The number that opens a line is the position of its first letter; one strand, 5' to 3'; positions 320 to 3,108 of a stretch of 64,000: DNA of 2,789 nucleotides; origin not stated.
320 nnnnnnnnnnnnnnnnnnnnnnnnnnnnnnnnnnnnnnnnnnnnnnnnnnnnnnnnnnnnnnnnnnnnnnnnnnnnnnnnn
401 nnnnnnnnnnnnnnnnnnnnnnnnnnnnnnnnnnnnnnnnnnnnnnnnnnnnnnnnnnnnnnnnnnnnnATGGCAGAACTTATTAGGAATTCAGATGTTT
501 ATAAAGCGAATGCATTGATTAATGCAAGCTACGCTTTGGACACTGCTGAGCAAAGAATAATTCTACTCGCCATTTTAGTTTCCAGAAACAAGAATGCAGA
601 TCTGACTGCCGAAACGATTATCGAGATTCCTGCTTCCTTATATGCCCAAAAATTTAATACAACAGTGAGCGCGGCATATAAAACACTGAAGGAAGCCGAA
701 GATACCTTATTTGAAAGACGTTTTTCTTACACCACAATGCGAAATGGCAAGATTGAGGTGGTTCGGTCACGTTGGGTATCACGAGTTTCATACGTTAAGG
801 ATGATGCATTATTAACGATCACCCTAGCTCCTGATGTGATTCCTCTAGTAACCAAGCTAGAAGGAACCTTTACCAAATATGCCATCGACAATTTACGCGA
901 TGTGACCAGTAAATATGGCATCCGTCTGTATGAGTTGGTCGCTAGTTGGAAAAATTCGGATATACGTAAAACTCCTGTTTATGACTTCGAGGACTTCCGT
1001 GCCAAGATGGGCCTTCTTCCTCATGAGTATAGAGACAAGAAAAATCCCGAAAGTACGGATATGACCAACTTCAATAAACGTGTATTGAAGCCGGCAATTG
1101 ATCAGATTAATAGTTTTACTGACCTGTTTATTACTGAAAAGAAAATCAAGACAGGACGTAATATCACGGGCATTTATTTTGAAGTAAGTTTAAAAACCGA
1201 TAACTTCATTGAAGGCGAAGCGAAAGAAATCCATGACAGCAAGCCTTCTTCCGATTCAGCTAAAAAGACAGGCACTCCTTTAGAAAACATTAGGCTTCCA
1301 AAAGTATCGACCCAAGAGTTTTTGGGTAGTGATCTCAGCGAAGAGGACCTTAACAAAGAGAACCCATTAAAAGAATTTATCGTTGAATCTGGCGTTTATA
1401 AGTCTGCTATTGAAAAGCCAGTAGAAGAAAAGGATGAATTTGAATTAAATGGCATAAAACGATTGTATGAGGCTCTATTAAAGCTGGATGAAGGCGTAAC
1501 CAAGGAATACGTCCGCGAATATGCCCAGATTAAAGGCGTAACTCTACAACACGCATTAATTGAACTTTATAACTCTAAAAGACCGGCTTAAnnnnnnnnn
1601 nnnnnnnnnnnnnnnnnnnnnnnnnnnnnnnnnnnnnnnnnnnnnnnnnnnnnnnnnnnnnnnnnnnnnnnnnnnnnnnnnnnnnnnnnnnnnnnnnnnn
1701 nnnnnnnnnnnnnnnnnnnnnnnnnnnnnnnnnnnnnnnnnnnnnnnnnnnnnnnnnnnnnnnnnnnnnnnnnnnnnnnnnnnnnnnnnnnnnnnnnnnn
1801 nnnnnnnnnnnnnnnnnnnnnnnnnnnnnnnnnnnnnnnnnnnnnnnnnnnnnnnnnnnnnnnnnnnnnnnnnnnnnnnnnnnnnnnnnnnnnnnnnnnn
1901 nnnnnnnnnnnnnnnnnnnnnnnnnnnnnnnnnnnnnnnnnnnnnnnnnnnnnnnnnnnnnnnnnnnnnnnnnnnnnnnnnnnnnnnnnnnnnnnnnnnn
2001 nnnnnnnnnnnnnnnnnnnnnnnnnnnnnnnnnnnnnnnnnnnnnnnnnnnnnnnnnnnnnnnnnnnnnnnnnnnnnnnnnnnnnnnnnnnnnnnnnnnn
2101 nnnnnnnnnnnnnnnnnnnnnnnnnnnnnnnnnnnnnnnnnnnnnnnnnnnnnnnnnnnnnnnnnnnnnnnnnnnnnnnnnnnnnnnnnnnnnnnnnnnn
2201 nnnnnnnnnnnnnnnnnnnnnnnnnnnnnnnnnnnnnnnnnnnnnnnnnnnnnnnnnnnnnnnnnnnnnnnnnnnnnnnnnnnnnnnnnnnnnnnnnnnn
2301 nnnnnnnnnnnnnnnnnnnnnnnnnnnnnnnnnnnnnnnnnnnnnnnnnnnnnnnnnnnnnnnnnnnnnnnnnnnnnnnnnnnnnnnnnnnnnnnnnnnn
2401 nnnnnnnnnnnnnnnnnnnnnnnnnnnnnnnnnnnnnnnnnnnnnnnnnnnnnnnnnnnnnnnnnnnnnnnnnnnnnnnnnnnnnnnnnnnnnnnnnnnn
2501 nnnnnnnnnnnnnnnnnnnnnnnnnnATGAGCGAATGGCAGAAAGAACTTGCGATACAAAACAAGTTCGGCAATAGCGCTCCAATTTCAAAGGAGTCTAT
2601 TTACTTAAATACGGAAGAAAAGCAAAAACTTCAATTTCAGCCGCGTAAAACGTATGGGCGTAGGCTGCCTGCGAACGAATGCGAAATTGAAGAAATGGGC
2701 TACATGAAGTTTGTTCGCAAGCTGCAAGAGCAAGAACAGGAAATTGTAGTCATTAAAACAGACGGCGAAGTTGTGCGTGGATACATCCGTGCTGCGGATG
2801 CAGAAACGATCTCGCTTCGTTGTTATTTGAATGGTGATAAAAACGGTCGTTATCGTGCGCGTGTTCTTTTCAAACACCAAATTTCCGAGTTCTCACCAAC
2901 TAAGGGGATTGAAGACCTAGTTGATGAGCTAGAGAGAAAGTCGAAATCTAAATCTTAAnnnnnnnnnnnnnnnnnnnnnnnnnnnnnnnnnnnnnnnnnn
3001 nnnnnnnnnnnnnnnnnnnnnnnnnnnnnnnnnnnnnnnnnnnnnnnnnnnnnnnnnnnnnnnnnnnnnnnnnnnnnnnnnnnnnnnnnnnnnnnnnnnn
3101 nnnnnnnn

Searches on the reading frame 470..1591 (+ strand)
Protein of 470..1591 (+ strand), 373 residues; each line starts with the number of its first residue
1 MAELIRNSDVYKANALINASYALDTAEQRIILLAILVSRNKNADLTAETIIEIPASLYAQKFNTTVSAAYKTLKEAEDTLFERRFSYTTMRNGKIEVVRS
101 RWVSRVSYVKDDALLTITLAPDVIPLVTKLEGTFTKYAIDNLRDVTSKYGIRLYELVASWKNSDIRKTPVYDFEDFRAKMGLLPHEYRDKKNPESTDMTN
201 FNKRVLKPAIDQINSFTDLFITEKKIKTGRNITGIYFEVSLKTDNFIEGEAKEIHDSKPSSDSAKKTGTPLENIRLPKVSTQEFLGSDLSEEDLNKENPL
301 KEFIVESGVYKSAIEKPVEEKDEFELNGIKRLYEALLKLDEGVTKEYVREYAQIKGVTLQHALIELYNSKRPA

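Call 6: search_protein_families(library=pfam, proteins=[window:470-1591:+], max_evalue=0.01)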
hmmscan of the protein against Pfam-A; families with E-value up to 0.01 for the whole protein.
window:470-1591:+ (373 aa): 2 families
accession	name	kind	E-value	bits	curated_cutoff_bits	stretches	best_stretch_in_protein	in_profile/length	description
PF01051.27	Rep3_N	-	4.8e-29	102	22.4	1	10-157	2-140/141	Initiator Replication protein, WH1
PF21205.3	Rep3_C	-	1.1e-15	58.1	21.1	1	173-238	2-58/59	Initiator Rep protein, WH2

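Call 25: find_homologous_proteins(query=window:470-1588:+, max_evalue=1e-20)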
Query window:470-1588:+ (373 aa): 2578 proteins with E <= 1e-20 among 6375 candidates; the best 120 are listed.
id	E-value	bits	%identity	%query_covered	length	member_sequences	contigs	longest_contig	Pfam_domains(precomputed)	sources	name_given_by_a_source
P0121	4.4e-236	800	99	100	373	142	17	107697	PF01051.28,PF21205.4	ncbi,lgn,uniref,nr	ncbi:TPA: replication initiation protein RepM [Acinetobacter baumannii]|uniref:replication initiatio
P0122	9.0e-170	582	73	100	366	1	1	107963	PF01051.28,PF21205.4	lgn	-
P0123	5.6e-125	435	55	99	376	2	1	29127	PF01051.28,PF21205.4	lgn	-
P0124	6.4e-61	224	48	60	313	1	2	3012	PF01051.28,PF21205.4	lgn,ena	-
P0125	1.2e-60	224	51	64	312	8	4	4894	PF01051.28,PF21205.4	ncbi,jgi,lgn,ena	jgi:plasmid replication initiation protein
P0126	4.3e-60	222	50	64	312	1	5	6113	PF01051.28,PF21205.4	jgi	jgi:plasmid replication initiation protein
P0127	9.0e-60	221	49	64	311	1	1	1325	PF01051.28,PF21205.4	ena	-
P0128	1.8e-59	220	50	64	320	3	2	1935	PF01051.28,PF21205.4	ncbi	-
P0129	2.8e-59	219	50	67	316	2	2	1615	PF01051.28,PF21205.4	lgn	-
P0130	4.8e-59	218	49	64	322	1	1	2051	PF01051.28,PF21205.4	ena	-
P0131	8.3e-59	217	48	64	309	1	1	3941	PF01051.28,PF21205.4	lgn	-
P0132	9.3e-59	217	49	65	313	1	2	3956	PF01051.28,PF21205.4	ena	-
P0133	1.3e-58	217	50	64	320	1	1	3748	PF01051.28,PF21205.4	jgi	jgi:plasmid replication initiation protein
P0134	1.6e-58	217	50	62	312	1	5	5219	PF01051.28,PF21205.4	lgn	-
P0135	1.8e-58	216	51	62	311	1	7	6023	PF01051.28,PF21205.4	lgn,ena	-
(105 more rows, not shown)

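Call 26: find_encoding_contigs(protein=P0122, flank=7000, max_places=2)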
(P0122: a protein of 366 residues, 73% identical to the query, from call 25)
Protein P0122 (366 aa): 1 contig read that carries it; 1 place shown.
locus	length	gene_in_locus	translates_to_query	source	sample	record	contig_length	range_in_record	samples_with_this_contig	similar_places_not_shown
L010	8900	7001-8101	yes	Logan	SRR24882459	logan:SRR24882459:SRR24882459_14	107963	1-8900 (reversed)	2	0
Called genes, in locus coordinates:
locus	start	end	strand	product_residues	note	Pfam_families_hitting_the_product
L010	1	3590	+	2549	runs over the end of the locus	PF24801:FNIII-A_GpJ, PF13550:Phage-tail_3, PF15711:ILEI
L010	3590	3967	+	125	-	-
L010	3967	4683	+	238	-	-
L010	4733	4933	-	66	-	-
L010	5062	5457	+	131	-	-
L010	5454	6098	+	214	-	PF00959:Phage_lysozyme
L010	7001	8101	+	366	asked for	PF01051:Rep3_N, PF21205:Rep3_C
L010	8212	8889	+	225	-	-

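Call 27: find_encoding_contigs(protein=P0123, flank=7000, max_places=2)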
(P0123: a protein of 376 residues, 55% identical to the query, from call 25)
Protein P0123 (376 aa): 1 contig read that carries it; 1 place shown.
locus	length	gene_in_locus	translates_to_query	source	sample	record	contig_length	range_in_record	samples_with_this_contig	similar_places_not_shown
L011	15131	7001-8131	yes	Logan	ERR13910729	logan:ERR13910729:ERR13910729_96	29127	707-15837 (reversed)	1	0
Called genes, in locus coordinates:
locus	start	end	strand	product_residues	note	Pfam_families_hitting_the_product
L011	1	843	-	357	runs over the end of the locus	-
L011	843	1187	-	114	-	-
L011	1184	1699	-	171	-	-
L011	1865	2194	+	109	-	-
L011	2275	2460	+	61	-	-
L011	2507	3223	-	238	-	-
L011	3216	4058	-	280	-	-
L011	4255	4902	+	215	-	PF01656:CbiA, PF07015:VirC1, PF09140:MipZ (faint), PF10609:ParA (weak), PF13614:AAA_31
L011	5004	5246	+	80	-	-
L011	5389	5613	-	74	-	-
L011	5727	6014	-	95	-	PF05016:ParE_toxin, PF15781:ParE-like_toxin (weak)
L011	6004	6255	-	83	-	PF04221:RelB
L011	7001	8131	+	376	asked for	PF01051:Rep3_N, PF21205:Rep3_C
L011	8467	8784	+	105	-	-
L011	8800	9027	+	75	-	-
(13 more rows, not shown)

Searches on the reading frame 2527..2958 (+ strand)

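Call 6: search_protein_families(library=pfam, proteins=[window:2527-2958:+], max_evalue=0.01)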
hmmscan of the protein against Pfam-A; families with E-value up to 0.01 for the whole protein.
window:2527-2958:+ (143 aa): 1 family
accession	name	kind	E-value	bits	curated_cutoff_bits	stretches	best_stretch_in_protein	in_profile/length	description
PF17209.9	Hfq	-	0.00024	21.1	27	1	62-128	5-63/64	Hfq protein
